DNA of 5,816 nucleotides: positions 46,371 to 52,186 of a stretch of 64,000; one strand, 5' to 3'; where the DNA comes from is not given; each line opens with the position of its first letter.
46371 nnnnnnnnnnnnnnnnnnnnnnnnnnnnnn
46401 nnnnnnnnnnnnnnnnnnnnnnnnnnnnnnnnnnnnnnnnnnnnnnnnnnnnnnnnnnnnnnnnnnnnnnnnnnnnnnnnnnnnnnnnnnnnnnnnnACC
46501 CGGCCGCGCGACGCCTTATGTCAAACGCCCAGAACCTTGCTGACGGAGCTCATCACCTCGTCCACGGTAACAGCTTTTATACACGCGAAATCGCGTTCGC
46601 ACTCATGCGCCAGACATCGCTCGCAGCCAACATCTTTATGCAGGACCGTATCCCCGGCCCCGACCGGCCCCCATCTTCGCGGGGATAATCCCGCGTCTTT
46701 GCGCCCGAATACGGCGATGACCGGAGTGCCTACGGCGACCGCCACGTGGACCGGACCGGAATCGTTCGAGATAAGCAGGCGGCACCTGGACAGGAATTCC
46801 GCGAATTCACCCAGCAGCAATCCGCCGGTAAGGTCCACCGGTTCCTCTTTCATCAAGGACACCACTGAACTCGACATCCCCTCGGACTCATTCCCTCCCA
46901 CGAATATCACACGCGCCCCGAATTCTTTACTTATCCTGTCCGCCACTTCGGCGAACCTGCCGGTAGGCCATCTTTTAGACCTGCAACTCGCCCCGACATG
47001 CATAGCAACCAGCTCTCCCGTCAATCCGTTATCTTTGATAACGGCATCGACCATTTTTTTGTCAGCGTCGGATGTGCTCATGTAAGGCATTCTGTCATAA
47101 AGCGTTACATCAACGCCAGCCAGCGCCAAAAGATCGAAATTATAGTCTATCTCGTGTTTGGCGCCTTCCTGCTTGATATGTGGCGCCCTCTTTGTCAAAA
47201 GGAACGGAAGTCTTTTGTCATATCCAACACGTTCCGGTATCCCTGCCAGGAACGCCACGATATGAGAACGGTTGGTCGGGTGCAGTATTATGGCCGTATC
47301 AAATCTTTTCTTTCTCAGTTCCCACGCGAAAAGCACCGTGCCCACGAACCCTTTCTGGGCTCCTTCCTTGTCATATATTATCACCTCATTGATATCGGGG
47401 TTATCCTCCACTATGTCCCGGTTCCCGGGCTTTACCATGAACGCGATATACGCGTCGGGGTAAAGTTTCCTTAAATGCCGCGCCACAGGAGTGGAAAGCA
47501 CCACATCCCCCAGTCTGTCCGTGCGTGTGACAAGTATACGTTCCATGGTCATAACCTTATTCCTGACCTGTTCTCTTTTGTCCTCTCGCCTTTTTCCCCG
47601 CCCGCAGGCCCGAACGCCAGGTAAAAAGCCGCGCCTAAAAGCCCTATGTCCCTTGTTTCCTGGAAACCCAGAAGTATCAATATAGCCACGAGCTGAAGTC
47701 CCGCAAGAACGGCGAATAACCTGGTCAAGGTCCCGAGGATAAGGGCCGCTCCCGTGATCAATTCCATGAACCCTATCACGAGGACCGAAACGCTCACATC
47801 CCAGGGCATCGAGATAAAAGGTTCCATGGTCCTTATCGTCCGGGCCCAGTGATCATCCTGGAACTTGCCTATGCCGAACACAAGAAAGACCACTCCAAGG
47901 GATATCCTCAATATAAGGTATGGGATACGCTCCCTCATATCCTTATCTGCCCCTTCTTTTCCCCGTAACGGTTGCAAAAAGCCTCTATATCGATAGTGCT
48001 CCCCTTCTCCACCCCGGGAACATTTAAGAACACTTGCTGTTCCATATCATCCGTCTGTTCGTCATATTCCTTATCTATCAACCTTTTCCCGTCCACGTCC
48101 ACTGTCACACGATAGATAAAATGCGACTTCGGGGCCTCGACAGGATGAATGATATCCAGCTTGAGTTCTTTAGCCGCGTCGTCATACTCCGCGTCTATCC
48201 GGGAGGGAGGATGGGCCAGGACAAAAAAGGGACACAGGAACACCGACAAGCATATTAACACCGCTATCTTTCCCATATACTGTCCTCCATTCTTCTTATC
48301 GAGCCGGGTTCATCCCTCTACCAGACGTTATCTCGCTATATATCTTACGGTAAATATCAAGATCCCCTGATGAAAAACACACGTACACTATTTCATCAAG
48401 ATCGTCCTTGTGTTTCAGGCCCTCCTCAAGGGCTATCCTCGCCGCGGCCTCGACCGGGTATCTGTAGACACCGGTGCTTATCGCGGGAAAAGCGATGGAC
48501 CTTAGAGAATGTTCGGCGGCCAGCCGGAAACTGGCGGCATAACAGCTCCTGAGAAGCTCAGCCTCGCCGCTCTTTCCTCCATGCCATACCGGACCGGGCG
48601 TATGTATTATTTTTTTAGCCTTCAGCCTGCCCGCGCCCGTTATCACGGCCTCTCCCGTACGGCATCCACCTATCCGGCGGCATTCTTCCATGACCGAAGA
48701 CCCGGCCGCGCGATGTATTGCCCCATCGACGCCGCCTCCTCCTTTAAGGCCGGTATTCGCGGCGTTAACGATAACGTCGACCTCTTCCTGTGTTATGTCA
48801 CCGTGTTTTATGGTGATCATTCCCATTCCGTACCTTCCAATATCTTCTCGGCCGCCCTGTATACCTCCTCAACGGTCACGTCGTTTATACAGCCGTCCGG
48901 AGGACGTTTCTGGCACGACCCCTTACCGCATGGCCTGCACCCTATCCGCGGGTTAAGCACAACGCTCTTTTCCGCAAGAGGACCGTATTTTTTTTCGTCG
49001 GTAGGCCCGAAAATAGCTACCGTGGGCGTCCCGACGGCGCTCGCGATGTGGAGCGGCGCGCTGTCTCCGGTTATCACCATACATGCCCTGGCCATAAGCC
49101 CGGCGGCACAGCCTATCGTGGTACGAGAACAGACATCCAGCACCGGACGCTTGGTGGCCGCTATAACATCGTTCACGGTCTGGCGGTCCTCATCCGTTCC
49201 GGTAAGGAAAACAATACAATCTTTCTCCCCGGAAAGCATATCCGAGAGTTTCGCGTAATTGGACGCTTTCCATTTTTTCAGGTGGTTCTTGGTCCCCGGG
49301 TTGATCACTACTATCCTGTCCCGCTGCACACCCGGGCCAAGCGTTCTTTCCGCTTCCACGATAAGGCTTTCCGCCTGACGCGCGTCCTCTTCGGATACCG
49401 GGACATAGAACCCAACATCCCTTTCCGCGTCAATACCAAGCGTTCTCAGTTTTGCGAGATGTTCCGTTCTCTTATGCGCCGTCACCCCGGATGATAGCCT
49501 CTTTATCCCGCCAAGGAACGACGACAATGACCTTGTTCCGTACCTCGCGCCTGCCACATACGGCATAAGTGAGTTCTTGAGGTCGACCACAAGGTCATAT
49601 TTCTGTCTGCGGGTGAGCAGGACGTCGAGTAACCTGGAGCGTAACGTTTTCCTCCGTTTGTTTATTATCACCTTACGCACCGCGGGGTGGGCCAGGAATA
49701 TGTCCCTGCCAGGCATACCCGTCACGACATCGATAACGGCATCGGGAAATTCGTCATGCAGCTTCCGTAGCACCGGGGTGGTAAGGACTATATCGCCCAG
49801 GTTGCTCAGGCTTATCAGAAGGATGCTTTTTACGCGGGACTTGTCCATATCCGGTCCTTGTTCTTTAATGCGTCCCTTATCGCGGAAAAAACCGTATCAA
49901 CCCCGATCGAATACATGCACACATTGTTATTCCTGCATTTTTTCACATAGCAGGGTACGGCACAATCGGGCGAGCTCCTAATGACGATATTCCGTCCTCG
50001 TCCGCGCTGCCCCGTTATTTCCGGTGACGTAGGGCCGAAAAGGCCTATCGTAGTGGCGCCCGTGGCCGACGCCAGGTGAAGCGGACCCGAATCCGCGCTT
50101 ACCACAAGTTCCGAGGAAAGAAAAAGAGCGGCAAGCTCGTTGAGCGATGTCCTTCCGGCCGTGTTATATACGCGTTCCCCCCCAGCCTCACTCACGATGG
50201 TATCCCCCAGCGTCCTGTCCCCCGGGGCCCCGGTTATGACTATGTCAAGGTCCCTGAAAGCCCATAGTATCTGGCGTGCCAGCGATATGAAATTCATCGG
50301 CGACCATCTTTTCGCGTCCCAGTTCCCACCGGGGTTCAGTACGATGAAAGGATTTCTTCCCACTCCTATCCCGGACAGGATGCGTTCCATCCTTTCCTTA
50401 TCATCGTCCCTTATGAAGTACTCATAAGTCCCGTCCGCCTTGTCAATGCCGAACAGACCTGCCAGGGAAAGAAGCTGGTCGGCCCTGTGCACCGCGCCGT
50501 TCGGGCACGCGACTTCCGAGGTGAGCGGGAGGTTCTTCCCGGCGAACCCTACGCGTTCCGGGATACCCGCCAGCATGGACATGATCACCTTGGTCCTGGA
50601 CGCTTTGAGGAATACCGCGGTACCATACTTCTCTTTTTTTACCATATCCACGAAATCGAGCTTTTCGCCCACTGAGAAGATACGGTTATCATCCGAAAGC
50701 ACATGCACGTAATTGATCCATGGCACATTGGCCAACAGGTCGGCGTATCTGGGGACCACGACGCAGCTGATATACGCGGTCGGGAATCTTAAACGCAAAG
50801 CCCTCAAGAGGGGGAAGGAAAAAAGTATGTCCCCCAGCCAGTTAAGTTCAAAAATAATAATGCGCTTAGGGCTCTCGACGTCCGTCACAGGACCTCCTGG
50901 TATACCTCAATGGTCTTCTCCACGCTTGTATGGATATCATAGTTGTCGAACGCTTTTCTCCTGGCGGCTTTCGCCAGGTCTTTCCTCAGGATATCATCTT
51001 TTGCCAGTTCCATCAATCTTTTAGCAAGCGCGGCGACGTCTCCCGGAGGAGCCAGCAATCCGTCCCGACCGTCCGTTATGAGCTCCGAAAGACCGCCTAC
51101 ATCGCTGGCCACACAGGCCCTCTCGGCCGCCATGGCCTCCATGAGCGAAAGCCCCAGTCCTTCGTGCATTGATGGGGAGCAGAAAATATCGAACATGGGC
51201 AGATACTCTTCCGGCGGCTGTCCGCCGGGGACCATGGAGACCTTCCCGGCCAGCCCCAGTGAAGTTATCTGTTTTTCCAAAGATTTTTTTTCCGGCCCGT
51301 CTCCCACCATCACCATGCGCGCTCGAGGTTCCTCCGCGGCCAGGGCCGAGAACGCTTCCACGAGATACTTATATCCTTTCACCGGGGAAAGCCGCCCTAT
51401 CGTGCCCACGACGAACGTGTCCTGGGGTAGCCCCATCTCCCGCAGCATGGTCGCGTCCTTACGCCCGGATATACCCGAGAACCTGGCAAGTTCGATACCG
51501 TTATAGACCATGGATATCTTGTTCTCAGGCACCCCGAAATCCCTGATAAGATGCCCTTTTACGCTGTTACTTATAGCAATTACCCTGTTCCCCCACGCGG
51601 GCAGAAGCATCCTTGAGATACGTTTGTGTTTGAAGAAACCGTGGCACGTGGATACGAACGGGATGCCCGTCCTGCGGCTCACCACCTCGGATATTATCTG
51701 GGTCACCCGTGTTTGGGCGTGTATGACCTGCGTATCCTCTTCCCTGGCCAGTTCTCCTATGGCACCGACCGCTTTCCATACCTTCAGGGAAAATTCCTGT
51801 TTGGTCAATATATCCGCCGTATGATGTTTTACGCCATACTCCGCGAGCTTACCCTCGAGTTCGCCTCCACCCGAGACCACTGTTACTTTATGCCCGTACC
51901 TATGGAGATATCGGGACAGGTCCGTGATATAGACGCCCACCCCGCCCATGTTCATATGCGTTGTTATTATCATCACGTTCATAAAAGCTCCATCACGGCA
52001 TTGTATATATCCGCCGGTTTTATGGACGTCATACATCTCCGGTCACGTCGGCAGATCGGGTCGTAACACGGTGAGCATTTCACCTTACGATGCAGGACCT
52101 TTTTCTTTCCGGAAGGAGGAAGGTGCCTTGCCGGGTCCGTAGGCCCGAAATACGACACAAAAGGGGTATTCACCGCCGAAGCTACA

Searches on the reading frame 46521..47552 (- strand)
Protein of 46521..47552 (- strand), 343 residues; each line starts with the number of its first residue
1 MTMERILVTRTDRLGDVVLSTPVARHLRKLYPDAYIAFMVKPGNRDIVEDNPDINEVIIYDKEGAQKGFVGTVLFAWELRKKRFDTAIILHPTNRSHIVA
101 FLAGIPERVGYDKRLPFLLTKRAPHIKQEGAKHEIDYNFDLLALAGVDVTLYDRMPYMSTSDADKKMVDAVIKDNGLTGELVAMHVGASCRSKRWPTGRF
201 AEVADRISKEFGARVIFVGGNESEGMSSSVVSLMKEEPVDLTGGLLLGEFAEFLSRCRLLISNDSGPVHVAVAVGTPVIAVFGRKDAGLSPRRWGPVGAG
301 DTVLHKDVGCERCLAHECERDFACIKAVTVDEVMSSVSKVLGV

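Call 69: search_protein_families(library=pfam, proteins=[window:46521-47552:-], max_evalue=0.00001)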
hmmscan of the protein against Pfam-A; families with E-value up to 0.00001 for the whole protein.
window:46521-47552:- (343 aa): 1 family
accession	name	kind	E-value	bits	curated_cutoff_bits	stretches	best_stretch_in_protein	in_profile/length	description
PF01075.23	Glyco_transf_9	-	2.6e-37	128.9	22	1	78-319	7-242/247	Glycosyltransferase family 9 (heptosyltransferase)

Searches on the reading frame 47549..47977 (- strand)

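Call 32: search_protein_families(library=pfam, proteins=[window:47549-47977:-], max_evalue=0.001)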
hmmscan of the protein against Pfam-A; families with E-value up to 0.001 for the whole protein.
window:47549-47977:- (142 aa): 2 families
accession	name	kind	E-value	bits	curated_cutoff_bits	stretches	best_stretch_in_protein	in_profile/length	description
PF07681.17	DoxX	-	3.4e-11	44.1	23.6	1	21-101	3-81/85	DoxX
PF07291.16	MauE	-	7.9e-08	33.1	27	1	18-105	3-89/128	Methylamine utilisation protein MauE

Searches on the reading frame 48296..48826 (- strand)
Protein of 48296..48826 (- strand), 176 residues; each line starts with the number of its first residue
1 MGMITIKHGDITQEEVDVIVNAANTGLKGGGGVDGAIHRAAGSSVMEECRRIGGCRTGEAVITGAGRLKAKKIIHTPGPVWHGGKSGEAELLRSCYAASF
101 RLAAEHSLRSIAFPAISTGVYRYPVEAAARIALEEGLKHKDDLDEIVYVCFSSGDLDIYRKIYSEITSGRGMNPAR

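Call 69: search_protein_families(library=pfam, proteins=[window:48296-48826:-], max_evalue=0.00001)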
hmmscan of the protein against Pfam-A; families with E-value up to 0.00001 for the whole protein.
window:48296-48826:- (176 aa): 1 family
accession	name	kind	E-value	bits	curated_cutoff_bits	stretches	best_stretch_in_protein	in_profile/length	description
PF01661.27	Macro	-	4.9e-45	152.7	22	1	20-132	1-118/118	Macro domain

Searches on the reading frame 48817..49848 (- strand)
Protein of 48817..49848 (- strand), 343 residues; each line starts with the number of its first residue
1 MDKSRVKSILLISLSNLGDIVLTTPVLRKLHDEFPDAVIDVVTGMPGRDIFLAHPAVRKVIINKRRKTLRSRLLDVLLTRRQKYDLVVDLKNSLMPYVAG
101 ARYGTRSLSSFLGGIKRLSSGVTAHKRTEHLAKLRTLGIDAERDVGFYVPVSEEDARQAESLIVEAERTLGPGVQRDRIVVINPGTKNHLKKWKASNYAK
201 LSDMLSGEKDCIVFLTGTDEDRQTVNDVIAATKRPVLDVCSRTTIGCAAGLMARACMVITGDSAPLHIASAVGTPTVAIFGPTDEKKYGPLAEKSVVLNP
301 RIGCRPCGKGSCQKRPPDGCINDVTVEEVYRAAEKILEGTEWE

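Call 69: search_protein_families(library=pfam, proteins=[window:48817-49848:-], max_evalue=0.00001)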
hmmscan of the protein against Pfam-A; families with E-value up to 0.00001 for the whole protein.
window:48817-49848:- (343 aa): 1 family
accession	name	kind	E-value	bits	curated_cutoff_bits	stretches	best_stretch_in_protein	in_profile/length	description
PF01075.23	Glyco_transf_9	-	2.6e-32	112.5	22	1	80-313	9-242/247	Glycosyltransferase family 9 (heptosyltransferase)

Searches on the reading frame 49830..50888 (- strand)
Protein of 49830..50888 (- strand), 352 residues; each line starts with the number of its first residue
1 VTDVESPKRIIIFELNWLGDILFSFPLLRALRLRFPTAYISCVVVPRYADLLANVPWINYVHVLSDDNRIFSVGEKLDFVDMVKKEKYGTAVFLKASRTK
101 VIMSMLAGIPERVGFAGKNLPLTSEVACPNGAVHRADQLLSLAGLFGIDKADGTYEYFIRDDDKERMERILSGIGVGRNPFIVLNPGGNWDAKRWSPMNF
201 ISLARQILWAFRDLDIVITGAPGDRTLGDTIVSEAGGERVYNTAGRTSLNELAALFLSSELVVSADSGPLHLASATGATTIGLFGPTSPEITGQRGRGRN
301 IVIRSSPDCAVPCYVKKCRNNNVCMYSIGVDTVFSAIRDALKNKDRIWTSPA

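Call 69: search_protein_families(library=pfam, proteins=[window:49830-50888:-], max_evalue=0.00001)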
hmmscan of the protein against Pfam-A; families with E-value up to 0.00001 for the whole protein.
window:49830-50888:- (352 aa): 1 family
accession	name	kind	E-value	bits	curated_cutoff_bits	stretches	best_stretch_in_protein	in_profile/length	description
PF01075.23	Glyco_transf_9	-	1.2e-25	90.7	22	1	129-322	61-245/247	Glycosyltransferase family 9 (heptosyltransferase)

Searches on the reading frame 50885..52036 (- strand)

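Call 68: search_protein_families(library=pfam, proteins=[window:50885-52036:-], max_evalue=0.00001)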
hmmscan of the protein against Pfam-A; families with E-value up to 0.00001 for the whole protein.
window:50885-52036:- (383 aa): 6 families
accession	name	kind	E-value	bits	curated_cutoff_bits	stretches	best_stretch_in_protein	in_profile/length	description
PF00534.26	Glycos_transf_1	-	2.3e-41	141.7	26.4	1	200-360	8-171/172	Glycosyl transferases group 1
PF13692.12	Glyco_trans_1_4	-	9.2e-36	123.6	27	1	208-347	2-142/142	Glycosyl transferases group 1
PF13439.12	Glyco_transf_4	-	3.8e-28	99.1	28.5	1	30-185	1-170/170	Glycosyltransferase Family 4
PF13579.12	Glyco_trans_4_4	-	1.7e-12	48.4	29.7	1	31-180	1-158/158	Glycosyl transferase 4-like domain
PF13477.12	Glyco_trans_4_2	-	1.9e-07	31.8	23.4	1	35-142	11-119/139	Glycosyl transferase 4-like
PF20706.3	GT4-conflict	-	5.3e-06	26.1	26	0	204-327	194-327/385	Family 4 Glycosyltransferase in conflict systems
